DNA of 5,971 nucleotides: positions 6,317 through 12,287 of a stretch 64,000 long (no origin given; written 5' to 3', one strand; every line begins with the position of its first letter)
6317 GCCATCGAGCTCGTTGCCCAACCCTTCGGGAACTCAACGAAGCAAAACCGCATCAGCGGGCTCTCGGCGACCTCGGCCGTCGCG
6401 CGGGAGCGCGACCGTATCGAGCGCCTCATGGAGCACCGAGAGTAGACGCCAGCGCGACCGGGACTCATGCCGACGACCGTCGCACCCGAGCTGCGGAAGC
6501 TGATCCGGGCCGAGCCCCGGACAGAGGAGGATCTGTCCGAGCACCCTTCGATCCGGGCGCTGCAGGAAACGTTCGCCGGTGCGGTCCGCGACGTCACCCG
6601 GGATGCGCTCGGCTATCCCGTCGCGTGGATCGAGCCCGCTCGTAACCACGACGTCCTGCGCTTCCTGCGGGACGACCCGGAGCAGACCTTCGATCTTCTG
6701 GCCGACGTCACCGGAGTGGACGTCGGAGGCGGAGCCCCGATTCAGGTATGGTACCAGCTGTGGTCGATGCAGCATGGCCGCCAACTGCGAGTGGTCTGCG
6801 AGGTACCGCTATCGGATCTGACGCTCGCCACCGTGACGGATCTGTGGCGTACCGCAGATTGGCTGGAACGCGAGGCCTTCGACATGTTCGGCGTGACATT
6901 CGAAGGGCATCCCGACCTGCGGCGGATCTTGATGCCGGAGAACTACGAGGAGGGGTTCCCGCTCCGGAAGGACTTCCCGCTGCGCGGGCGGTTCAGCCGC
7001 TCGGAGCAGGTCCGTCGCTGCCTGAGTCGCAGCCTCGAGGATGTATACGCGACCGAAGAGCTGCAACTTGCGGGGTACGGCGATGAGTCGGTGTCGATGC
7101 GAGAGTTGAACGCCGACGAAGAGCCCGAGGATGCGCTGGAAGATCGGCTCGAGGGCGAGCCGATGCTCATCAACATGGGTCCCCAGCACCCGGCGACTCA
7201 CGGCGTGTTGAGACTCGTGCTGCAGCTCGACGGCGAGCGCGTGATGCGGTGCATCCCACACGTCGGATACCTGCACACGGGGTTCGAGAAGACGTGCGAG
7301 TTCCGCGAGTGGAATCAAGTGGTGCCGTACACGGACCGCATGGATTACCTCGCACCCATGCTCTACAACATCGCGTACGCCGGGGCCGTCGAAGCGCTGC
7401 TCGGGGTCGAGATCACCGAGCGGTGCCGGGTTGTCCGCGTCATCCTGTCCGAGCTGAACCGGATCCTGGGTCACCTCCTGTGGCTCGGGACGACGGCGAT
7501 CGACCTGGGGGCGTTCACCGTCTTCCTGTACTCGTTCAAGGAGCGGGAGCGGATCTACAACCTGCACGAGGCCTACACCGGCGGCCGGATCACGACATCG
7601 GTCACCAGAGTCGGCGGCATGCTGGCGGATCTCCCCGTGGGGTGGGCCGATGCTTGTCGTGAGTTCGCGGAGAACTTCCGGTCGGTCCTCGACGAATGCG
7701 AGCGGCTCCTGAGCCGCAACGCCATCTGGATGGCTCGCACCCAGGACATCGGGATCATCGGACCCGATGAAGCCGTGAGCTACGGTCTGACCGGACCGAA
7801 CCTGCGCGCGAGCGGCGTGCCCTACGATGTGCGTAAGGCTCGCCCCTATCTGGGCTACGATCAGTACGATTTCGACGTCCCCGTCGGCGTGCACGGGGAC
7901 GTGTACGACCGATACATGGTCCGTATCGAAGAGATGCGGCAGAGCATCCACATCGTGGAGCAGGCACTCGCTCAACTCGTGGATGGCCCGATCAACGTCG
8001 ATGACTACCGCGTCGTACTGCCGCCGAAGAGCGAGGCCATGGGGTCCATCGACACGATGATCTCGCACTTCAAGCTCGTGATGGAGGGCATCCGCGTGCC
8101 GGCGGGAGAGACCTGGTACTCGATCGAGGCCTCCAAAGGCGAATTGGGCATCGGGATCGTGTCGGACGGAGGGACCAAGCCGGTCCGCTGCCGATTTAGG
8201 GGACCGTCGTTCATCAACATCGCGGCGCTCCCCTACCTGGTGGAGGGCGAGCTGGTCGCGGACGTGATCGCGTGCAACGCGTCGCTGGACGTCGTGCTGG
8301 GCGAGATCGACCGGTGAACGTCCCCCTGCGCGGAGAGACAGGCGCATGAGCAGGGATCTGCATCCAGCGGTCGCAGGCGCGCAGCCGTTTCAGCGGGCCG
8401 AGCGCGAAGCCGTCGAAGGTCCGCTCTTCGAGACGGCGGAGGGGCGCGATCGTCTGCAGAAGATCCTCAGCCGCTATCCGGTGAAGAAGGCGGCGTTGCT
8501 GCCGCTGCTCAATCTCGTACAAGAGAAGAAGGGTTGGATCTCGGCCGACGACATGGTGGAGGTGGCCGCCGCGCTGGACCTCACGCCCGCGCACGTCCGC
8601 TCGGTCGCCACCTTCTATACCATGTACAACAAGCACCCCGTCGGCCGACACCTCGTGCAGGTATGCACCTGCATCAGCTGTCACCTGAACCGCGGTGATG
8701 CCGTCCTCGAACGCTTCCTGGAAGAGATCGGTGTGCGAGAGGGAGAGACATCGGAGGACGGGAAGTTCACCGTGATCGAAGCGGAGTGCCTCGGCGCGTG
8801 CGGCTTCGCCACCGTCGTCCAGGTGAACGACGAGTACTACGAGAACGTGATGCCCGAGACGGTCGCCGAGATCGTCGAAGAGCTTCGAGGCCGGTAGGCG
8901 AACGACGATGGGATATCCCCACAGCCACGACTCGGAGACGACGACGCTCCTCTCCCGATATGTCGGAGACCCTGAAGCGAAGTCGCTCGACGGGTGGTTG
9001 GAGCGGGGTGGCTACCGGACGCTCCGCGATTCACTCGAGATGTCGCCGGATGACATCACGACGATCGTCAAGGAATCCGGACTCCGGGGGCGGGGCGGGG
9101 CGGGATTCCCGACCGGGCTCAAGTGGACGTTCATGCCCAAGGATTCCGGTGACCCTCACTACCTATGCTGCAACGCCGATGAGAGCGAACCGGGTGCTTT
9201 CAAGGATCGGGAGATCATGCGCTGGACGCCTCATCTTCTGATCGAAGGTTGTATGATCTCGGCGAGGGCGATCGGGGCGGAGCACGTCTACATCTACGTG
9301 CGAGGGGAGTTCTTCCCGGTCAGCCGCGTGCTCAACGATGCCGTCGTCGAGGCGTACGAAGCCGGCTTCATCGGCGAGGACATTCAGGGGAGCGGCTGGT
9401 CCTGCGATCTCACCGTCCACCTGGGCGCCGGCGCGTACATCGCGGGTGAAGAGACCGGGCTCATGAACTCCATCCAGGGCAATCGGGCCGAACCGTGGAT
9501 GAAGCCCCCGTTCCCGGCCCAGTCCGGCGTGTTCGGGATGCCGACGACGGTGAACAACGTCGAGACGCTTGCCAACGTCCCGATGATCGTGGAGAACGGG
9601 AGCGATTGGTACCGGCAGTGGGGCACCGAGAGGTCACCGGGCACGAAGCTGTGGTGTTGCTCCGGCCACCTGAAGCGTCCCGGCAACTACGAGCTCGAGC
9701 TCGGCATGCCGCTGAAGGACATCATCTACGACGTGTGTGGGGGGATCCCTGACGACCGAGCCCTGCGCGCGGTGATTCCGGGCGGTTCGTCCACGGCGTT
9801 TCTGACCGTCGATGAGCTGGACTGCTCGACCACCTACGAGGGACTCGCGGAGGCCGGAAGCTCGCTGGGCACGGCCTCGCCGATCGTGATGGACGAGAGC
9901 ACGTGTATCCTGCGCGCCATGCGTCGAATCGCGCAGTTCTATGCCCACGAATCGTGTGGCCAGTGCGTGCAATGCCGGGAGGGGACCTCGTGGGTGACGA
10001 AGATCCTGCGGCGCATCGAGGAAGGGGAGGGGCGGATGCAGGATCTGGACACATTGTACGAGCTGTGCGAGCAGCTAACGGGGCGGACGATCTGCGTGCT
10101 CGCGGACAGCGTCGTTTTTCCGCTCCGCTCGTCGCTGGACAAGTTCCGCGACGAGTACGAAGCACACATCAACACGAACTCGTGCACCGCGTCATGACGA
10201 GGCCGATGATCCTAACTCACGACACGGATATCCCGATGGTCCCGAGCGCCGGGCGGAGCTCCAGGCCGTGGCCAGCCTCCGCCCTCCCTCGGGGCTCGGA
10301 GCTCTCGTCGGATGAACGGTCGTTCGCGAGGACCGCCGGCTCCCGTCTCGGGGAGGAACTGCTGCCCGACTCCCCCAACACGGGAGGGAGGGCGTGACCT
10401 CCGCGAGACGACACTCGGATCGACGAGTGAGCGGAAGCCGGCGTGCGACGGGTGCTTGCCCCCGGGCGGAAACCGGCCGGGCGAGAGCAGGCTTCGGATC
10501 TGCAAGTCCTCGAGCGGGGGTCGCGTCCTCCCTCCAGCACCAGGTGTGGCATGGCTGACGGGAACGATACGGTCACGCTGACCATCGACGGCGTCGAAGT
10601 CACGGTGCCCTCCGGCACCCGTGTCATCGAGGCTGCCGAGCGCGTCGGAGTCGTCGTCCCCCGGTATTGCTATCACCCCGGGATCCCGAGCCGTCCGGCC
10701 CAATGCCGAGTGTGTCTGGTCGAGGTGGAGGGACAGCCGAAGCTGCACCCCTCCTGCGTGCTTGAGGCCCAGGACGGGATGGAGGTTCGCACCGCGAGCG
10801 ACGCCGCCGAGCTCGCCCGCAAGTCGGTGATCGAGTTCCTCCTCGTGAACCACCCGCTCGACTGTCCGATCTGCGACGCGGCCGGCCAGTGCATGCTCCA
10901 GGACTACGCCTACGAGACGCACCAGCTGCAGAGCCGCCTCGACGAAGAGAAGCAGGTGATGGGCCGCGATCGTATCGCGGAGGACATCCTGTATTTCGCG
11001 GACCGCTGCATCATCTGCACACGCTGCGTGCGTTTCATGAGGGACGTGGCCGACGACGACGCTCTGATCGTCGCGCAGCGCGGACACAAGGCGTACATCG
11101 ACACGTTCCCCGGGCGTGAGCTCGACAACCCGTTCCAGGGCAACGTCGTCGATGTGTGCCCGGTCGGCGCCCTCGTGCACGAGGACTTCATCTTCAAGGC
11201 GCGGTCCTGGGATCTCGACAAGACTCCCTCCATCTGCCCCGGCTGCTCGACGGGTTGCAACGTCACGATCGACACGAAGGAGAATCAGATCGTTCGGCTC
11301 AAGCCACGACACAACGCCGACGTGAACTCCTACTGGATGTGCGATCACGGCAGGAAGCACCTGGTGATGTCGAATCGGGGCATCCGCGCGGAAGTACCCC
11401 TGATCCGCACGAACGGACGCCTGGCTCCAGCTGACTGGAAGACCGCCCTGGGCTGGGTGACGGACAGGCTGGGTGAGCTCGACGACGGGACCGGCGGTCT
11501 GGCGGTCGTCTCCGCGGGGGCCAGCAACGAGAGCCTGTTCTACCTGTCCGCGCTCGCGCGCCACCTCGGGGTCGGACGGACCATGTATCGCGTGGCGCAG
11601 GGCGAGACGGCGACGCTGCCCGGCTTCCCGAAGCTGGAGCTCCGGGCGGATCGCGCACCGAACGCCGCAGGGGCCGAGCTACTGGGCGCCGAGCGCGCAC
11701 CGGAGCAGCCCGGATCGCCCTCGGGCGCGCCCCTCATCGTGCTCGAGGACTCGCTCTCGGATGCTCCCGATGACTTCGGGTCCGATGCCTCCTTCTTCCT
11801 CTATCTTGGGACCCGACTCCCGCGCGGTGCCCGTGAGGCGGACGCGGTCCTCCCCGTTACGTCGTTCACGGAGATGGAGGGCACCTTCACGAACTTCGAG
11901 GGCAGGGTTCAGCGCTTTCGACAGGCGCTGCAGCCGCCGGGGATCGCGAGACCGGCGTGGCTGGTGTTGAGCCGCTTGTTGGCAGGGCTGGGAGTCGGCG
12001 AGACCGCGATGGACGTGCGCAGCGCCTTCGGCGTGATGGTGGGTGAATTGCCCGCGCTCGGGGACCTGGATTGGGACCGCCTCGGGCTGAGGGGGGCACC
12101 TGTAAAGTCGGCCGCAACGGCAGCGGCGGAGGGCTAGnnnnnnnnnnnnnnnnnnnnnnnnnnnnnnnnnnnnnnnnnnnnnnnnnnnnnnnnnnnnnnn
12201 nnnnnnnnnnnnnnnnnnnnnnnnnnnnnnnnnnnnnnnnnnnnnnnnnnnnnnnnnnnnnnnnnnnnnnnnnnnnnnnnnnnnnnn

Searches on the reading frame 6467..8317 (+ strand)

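Call 62: search_protein_families(library=pfam, proteins=[window:6467-8317:+], max_evalue=0.00001)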
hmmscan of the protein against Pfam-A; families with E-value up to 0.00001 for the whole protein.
window:6467-8317:+ (616 aa): 2 families
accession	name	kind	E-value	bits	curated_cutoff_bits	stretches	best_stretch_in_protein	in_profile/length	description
PF00346.24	Complex1_49kDa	-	1.3e-110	369.2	24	1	346-616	1-271/271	Respiratory-chain NADH dehydrogenase, 49 Kd subunit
PF00329.25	Complex1_30kDa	-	1.3e-40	139.3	22.5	1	54-175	2-123/124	Respiratory-chain NADH dehydrogenase, 30 Kd subunit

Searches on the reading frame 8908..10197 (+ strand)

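Call 62: search_protein_families(library=pfam, proteins=[window:8908-10197:+], max_evalue=0.00001)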
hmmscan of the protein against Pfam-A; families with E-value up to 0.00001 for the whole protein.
window:8908-10197:+ (429 aa): 4 families
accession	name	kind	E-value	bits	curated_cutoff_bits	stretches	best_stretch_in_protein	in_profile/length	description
PF01512.22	Complex1_51K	-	2.1e-46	158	31.2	1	54-225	1-149/150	Nuo51 FMN-binding domain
PF10589.14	NADH_4Fe-4S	-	7.4e-32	109.5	23.5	1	337-420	2-85/85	NADH-ubiquinone oxidoreductase-F iron-sulfur binding region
PF10531.15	SLBB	-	1.6e-08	34.7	27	1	252-296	5-52/55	SLBB domain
PF22461.2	SLBB_2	-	4.1e-08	33.6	27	1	248-303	2-59/79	SLBB domain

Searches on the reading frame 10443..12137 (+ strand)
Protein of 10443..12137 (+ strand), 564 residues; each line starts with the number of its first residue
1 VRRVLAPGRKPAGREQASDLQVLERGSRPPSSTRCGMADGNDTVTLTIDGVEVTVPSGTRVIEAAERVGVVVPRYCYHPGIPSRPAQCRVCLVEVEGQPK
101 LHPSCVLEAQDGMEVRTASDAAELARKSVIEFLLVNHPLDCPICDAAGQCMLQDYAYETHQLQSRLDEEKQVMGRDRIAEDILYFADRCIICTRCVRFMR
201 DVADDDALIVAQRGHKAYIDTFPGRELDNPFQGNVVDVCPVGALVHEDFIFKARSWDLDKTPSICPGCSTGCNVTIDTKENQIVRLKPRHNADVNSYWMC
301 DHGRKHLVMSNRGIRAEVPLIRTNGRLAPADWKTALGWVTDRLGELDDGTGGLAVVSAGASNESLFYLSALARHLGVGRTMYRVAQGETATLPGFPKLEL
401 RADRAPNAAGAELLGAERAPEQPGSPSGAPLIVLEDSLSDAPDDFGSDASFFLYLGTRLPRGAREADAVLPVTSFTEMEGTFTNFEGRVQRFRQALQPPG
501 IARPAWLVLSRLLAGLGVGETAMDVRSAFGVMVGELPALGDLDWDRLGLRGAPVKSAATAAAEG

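Call 62: search_protein_families(library=pfam, proteins=[window:10443-12137:+], max_evalue=0.00001)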
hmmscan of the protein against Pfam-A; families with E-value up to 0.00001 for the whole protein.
window:10443-12137:+ (564 aa): 7 families
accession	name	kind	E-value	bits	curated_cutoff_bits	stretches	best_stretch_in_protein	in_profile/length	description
PF22117.2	Fer4_Nqo3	-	5.7e-23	81.3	27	1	186-244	8-66/67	NADH-quinone oxidoreductase subunit 3, ferredoxin-like domain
PF13510.11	Fer2_4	-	1.8e-20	73.2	22.8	1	42-119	2-81/82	2Fe-2S iron-sulfur cluster binding domain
PF00384.28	Molybdopterin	-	3.8e-20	72.7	24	1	460-512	298-350/353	Molybdopterin oxidoreductase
PF10588.14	NADH-G_4Fe-4S_3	-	1.3e-15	57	27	1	126-160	1-35/40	NADH-ubiquinone oxidoreductase-G iron-sulfur binding region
PF04879.21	Molybdop_Fe4S4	-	6.6e-11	42.5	22.7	1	260-306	3-49/55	Molybdopterin oxidoreductase Fe4S4 domain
PF22151.2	Fer4_NDSU1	-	1e-07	31.7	23.8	1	263-305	6-48/51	NADH-ubiquinone oxidoreductase NDSU1/NuoG-like, 4Fe-4S domain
PF00111.32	Fer2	-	3.9e-06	27.2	21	0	47-109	2-61/77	2Fe-2S iron-sulfur cluster binding domain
